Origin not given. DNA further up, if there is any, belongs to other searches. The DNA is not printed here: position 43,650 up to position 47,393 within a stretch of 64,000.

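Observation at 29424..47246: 5,940-aa secreted giant protein combining Big, Calx-beta and GLUG beta-helix modules in three mega-repeats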

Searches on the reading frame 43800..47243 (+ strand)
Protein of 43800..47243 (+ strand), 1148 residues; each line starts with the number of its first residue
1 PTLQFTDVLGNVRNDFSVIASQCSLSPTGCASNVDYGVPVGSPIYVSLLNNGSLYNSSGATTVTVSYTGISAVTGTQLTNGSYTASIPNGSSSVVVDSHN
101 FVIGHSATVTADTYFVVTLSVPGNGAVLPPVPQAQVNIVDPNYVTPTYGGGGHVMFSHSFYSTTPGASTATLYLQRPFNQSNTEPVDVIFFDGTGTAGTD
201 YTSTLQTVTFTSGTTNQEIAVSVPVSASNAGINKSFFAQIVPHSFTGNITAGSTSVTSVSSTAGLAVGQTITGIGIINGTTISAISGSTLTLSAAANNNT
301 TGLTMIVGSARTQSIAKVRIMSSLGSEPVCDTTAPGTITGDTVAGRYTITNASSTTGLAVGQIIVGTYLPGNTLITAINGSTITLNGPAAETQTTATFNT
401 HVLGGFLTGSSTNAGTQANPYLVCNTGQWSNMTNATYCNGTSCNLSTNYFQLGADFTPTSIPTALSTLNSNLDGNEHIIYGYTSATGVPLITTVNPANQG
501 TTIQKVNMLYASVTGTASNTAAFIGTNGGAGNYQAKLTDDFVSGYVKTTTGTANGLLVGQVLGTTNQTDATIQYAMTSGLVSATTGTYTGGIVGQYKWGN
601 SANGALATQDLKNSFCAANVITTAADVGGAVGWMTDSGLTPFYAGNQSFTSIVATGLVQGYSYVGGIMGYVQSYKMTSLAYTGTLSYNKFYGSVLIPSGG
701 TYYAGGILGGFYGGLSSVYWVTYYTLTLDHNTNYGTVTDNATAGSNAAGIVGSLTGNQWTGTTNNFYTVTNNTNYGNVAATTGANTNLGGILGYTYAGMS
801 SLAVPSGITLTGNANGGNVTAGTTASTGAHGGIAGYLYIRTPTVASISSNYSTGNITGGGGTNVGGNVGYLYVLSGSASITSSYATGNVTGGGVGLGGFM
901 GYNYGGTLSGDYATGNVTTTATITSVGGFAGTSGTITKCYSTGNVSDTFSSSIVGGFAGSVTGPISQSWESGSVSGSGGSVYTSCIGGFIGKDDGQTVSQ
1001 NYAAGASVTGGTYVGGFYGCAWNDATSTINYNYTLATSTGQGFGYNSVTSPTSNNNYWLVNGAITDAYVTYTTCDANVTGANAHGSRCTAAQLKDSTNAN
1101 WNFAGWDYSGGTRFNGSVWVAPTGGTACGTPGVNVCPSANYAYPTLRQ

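Call 16: find_homologous_proteins(query=window:43800-47243:+, max_evalue=0.00001)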
Query window:43800-47243:+ (1148 aa): 18 proteins with E <= 0.00001 among 8000 candidates.
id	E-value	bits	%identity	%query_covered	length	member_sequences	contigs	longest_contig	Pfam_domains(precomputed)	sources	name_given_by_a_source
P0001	1.6e-39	154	31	69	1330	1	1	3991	PF25059.2,PF00041.28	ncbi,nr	ncbi:MAG: hypothetical protein EBX52_08310, partial [Proteobacteria bacterium]|nr:hypothetical prote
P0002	1.1e-36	144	33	14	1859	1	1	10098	-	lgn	-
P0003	1.8e-23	101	37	15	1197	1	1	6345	-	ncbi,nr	ncbi:MAG TPA: hypothetical protein HPQ04_10450, partial [Rhodospirillaceae bacterium]|nr:hypothetica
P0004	1.5e-21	94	39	13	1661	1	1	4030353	PF18886.7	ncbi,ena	-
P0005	1.6e-19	88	42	13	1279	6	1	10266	PF13668.13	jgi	jgi:hypothetical protein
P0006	1.6e-16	78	35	17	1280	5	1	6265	PF13668.13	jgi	jgi:hypothetical protein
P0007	2.1e-14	71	41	11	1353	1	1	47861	PF13668.13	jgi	jgi:hypothetical protein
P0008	2.0e-13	67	41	12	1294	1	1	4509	PF13668.13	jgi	jgi:hypothetical protein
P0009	1.7e-10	58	35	14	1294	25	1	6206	PF13668.13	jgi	jgi:hypothetical protein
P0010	2.0e-9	54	32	16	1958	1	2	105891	PF17957.8,PF03160.21,PF13750.13,PF19077.7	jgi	jgi:hypothetical protein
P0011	2.4e-9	54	31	16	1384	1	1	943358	PF05860.20,PF07581.18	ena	-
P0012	2.9e-9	54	31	16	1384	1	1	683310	PF05860.20,PF07581.18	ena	-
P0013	3.5e-9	53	29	15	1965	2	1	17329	PF16132.12,PF17900.7,PF20579.5,PF03160.21,PF22021.3,PF17766.8,PF17137.10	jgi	jgi:ribosomal protein L35AE/L33A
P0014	8.7e-9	52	35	15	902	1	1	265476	PF01483.28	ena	-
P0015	9.7e-9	52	30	13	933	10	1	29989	PF13668.13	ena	-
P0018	7.8e-6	42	31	16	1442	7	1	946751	PF05860.20,PF07581.18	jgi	-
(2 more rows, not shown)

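Call 36: find_related_loci(query=A2, collection=genome_contigs, flank=10000)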
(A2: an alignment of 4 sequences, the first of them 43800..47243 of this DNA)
Query A2 (1148 aa) in genome_contigs; peptide patterns used: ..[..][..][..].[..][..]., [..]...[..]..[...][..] (x = any residue, [..] = any of these).
27 stretches matched a pattern; 1 encode a relative of the query (tblastn E <= 1e-3); 1 distinct loci.
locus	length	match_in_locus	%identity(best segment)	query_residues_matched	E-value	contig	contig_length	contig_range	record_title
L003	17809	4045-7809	30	5-1146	8e-90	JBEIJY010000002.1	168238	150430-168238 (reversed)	MAG: Bdellovibrionales bacterium isolate Sample-103-S77-bin-69 Sample_103_S77-bin_69-k141_178938, whole genome shotgun s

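Call 40: search_protein_families(library=pfam, proteins=[L003:1999-7818:+, L003:41-790:+, L003:787-1155:+, L003:1152-1889:+, L003:7855-8343:-, L003:8353-9213:-, L003:9114-10898:-, L003:10928-11707:+, L003:12252-14828:+, L003:11371-12315:-], max_evalue=0.001)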
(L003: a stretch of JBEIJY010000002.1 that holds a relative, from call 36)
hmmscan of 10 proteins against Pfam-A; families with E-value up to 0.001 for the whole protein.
L003:1999-7818:+ (1939 aa): 7 families
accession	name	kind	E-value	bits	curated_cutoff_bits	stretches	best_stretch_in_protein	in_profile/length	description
PF00041.27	fn3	-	2.1e-25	89.1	25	3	419-486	11-77/84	Fibronectin type III domain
PF25059.1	FN3_DSCAM-DSCAML_C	-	4.1e-11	43.5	39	0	453-496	40-83/89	DSCAM/DSCAML C-terminal Fn3-like domain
PF16656.11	Pur_ac_phosph_N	-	2e-09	38.3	30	1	234-312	9-93/93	Purple acid Phosphatase, N-terminal domain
PF01108.23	Tissue_fac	-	1.1e-05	25.6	27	0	315-394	21-105/107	Tissue factor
PF10179.15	NDNF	-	6.6e-05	23.4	27.3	0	274-303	88-117/127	Neuron-derived neurotrophic factor, first Fn(III) domain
PF24489.1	Ig_J_second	-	0.00013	22.4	27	0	90-137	48-94/105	Tip attachment protein J second Ig-like domain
PF16655.11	PhoD_N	-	0.00095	20.1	30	0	178-211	51-78/90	PhoD-like phosphatase, N-terminal domain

L003:41-790:+ (249 aa): 0 families

L003:787-1155:+ (122 aa): 0 families

L003:1152-1889:+ (245 aa): 0 families

L003:7855-8343:- (162 aa): 1 family
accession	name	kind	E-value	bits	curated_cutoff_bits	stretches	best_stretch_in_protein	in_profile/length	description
PF09821.14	AAA_assoc_C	-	1.6e-30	106.6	27.6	1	31-148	1-119/119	C-terminal AAA-associated domain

L003:8353-9213:- (286 aa): 4 families
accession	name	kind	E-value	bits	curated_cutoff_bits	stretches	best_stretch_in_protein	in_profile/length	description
PF00005.33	ABC_tran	-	1.3e-33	117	25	1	61-199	2-136/137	ABC transporter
PF13304.12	AAA_21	-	5.8e-07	30.3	27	0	155-214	221-282/304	AAA domain, putative AbiEii toxin, Type IV TA system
PF13555.12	AAA_29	-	4.2e-05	23.7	27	1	68-104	20-55/61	P-loop containing region of AAA domain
PF13401.12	AAA_22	-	0.00045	21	27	0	69-95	4-30/130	AAA domain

L003:9114-10898:- (594 aa): 1 family
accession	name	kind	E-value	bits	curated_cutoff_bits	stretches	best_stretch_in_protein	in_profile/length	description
PF00528.27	BPD_transp_1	-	2.2e-28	99.7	26.4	2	413-575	12-168/184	Binding-protein-dependent transport system inner membrane component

L003:10928-11707:+ (259 aa): 0 families

L003:12252-14828:+ (858 aa): 11 families
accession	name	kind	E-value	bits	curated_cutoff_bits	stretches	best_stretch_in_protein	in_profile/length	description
PF05362.19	Lon_C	-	1.4e-76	257.1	21.1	1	611-811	2-201/205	Lon protease (S16) C-terminal proteolytic domain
PF02190.22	LON_substr_bdg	-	2.4e-36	126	28.7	1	38-231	3-200/200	ATP-dependent protease La (LON) substrate-binding domain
PF00004.35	AAA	-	7.7e-27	94.8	21.2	1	387-525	1-127/131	ATPase family associated with various cellular activities (AAA)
PF22667.2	Lon_lid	-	2.4e-12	46.8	27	1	548-600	1-53/57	Lon protease AAA+ ATPase lid domain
PF07728.20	AAA_5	-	2.8e-11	44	22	1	387-521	2-139/139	AAA domain (dynein-related subfamily)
PF13541.12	ChlI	-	3.2e-09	37.1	27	1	689-782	28-121/121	Subunit ChlI of Mg-chelatase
PF07724.20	AAA_2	-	1e-07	32.6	27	1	385-511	4-127/166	AAA domain (Cdc48 subfamily)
PF20720.3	nSTAND3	-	1.9e-06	28.1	27.2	1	369-411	3-44/155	Novel STAND NTPase 3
PF05496.18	RuvB_N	-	0.00013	22.2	27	1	368-414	19-63/159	Holliday junction DNA helicase RuvB P-loop domain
PF13401.12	AAA_22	-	0.00014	22.7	27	0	383-471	4-97/130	AAA domain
PF13191.12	AAA_16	-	0.00025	22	32.6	0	373-411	12-51/167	AAA ATPase domain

L003:11371-12315:- (314 aa): 0 families

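Call 41: search_protein_representatives(protein=window:43800-47243:+)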
Query: 1148 residues. Proteins with E-value up to 0.001 (for the whole library): 3007; up to 1e-10: 504; up to 1e-30: 11. The best 150 are listed.
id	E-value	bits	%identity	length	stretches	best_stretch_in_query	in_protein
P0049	3.1e-194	664.5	41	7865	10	3-345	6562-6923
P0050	2.7e-87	310.3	37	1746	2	413-1146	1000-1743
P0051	1.1e-81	291.8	38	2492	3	389-1146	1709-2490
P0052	4.1e-78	279.9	40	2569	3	413-993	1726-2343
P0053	1.6e-59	218.3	35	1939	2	192-1146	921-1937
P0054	5.8e-57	209.9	38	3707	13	776-1109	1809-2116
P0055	1.4e-43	165.6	40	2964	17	846-1019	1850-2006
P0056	1.4e-42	162.3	67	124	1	1028-1147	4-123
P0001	5.0e-40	153.8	35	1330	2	192-846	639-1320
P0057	2.2e-38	148.4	30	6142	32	151-253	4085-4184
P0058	6.7e-34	133.5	43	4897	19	817-1019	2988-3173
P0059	1.2e-30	122.7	38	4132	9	845-979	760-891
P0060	3.7e-30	121.1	39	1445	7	846-1012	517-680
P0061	2.8e-29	118.2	30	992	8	105-222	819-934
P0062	6.5e-29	117.0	45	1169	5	845-1031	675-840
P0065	2.6e-27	111.7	42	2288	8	843-1020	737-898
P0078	2.0e-24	102.1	38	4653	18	845-1020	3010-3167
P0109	7.8e-21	90.3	39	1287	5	812-1020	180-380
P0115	6.3e-20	87.3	43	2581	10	845-1020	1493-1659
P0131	4.0e-18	81.3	45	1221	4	878-1020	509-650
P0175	1.2e-16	76.4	40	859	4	869-1020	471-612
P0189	3.9e-16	74.7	39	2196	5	847-1020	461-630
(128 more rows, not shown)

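Call 43: find_related_loci(query=A2, collection=metagenome_contigs, flank=10000)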
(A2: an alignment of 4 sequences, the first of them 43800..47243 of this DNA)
Query A2 (1148 aa) in metagenome_contigs; peptide patterns used: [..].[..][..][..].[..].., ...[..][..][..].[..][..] (x = any residue, [..] = any of these).
84 stretches matched a pattern, but none encodes a relative of the query by tblastn (E <= 1e-3).

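Call 48: find_encoding_contigs(protein=P0051, flank=10000, max_places=3)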
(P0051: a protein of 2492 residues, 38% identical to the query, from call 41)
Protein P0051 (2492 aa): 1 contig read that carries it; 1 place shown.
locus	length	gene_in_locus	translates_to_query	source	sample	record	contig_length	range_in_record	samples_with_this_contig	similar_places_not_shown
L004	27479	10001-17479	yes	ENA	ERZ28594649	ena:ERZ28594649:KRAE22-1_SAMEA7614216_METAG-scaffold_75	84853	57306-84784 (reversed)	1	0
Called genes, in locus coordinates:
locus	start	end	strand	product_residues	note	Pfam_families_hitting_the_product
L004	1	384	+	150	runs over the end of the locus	?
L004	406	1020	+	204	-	-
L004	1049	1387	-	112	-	-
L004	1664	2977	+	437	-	PF00109:ketoacyl-synt, PF02801:Ketoacyl-synt_C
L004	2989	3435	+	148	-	PF02502:LacAB_rpiB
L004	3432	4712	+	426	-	PF00464:SHMT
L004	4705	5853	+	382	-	PF02771:Acyl-CoA_dh_N, PF02770:Acyl-CoA_dh_M, PF22924:ACOX_C_alpha1 (faint), PF00441:Acyl-CoA_dh_1, PF08028:Acyl-CoA_dh_2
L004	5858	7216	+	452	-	PF00342:PGI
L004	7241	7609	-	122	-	PF17775:YchJ_M-like, PF02810:SEC-C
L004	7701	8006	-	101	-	PF01541:GIY-YIG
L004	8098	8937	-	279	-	PF00669:Flagellin_N, PF00700:Flagellin_C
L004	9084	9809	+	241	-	-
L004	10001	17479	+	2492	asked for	PF09134:Invasin_D3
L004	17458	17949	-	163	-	PF01590:GAF, PF13185:GAF_2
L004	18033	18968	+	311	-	PF16697:Yop-YscD_cpl, PF00498:FHA, PF00990:GGDEF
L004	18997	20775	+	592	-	PF02518:HATPase_c, PF13589:HATPase_c_3, PF01119:DNA_mis_repair, PF08676:MutL_C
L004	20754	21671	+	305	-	PF01715:IPPT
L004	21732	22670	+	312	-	PF01063:Aminotran_4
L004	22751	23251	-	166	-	-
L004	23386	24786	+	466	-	-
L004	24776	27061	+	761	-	-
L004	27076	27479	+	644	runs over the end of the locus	PF05430:Methyltransf_30, PF01266:DAO, PF13450:NAD_binding_8 (faint)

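Call 50: find_encoding_contigs(protein=P0050, flank=10000, max_places=3)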
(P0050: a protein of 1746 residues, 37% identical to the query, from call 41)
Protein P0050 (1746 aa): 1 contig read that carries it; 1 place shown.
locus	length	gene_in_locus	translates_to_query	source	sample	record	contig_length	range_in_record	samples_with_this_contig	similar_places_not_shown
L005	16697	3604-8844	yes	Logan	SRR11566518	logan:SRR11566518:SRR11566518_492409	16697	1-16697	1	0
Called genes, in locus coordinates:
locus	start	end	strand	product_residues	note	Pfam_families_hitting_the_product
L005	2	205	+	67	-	?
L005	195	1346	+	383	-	PF02771:Acyl-CoA_dh_N, PF02770:Acyl-CoA_dh_M, PF22924:ACOX_C_alpha1 (faint), PF00441:Acyl-CoA_dh_1, PF08028:Acyl-CoA_dh_2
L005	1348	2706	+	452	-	PF00342:PGI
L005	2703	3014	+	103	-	PF01541:GIY-YIG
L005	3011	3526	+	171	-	PF17775:YchJ_M-like, PF02810:SEC-C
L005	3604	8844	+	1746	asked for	PF15780:ASH (faint), PF22544:HYDIN_VesB_CFA65-like_Ig (faint)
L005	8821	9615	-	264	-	PF00132:Hexapep (faint)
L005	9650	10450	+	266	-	-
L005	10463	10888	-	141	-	-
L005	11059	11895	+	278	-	PF18626:Gln_deamidase_2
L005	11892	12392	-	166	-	PF01590:GAF, PF13185:GAF_2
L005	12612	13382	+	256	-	PF00498:FHA, PF16697:Yop-YscD_cpl, PF00990:GGDEF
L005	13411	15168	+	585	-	PF02518:HATPase_c, PF13589:HATPase_c_3, PF01119:DNA_mis_repair, PF08676:MutL_C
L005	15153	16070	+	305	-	PF01745:IPT (weak), PF13671:AAA_33 (faint), PF01715:IPPT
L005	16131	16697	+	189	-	?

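Call 51: find_encoding_contigs(protein=P0052, flank=10000, max_places=3)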
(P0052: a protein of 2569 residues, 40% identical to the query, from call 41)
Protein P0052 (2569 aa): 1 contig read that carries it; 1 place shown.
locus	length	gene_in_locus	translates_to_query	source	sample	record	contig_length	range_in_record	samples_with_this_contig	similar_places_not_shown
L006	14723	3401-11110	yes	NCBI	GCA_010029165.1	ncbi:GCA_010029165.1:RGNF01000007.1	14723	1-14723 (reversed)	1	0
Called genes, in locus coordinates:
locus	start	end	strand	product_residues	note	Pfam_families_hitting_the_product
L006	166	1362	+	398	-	PF00890:FAD_binding_2, PF01134:GIDA (faint), PF01266:DAO (weak), PF03486:HI0933_like, PF07992:Pyr_redox_2 (weak), PF12831:FAD_oxidored, PF13450:NAD_binding_8 (faint), PF22780:HI0933_like_1st, +1 more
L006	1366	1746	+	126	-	PF21631:A9CJY8-like_N, PF13840:ACT_7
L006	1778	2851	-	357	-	-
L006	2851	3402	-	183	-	-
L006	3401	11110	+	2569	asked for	PF22544:HYDIN_VesB_CFA65-like_Ig (weak)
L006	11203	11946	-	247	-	-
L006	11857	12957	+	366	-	PF02308:MgtC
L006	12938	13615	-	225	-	PF01852:START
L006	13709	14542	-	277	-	PF00669:Flagellin_N, PF00700:Flagellin_C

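Call 84: list_cluster_members(proteins=[P0052, P0053, P0051, P0050, L004:18997-20775:+, L005:13411-15168:+, L006:166-1362:+, L004:5858-7216:+, L006:13709-14542:-])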
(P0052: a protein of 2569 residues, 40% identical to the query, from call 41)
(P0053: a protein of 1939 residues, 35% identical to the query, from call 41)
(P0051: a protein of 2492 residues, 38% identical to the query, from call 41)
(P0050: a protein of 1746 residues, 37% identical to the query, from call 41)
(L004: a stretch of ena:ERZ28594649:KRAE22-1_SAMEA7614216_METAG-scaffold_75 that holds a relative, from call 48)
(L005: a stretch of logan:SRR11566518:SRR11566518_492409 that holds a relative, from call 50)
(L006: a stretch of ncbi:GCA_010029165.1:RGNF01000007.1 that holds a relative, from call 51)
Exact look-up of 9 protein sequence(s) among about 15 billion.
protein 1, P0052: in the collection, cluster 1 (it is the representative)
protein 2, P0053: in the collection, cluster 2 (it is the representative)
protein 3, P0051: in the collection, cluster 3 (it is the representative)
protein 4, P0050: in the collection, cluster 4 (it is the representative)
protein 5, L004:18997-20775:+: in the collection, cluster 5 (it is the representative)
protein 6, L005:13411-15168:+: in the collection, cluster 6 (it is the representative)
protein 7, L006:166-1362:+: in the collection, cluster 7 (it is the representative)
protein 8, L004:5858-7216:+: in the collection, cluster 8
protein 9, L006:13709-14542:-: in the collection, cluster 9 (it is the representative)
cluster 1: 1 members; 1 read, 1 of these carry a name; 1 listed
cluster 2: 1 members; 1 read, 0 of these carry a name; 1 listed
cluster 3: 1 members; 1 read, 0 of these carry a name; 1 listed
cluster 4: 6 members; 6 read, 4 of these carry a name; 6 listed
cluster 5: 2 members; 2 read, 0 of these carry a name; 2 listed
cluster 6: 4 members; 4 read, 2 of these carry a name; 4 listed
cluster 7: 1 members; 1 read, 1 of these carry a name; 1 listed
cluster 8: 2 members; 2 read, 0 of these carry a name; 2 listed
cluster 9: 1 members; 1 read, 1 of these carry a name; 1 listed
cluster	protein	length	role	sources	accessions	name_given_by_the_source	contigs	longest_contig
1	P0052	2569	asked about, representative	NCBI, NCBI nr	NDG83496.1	MAG: choice-of-anchor D domain-containing protein [Proteobacteria bacterium] | choice-of-anchor D domain-containing protein [Pseudomonadota bacterium]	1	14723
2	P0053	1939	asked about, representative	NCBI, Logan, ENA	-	-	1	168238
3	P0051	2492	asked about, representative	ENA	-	-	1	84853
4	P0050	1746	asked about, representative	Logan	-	-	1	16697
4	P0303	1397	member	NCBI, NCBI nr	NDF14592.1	choice-of-anchor D domain-containing protein, partial [bacterium] | choice-of-anchor D domain-containing protein [bacterium]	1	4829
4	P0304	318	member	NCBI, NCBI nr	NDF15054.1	choice-of-anchor D domain-containing protein, partial [bacterium] | choice-of-anchor D domain-containing protein [bacterium]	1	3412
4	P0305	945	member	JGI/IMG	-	hypothetical protein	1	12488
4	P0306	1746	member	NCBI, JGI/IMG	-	hypothetical protein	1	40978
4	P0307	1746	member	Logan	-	-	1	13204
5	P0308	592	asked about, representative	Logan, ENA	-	-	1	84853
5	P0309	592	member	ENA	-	-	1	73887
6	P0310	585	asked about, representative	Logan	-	-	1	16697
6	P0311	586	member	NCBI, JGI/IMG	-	DNA mismatch repair protein MutL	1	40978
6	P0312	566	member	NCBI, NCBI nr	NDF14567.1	DNA mismatch repair endonuclease MutL, partial [bacterium] | DNA mismatch repair endonuclease MutL [bacterium]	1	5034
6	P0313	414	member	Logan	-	-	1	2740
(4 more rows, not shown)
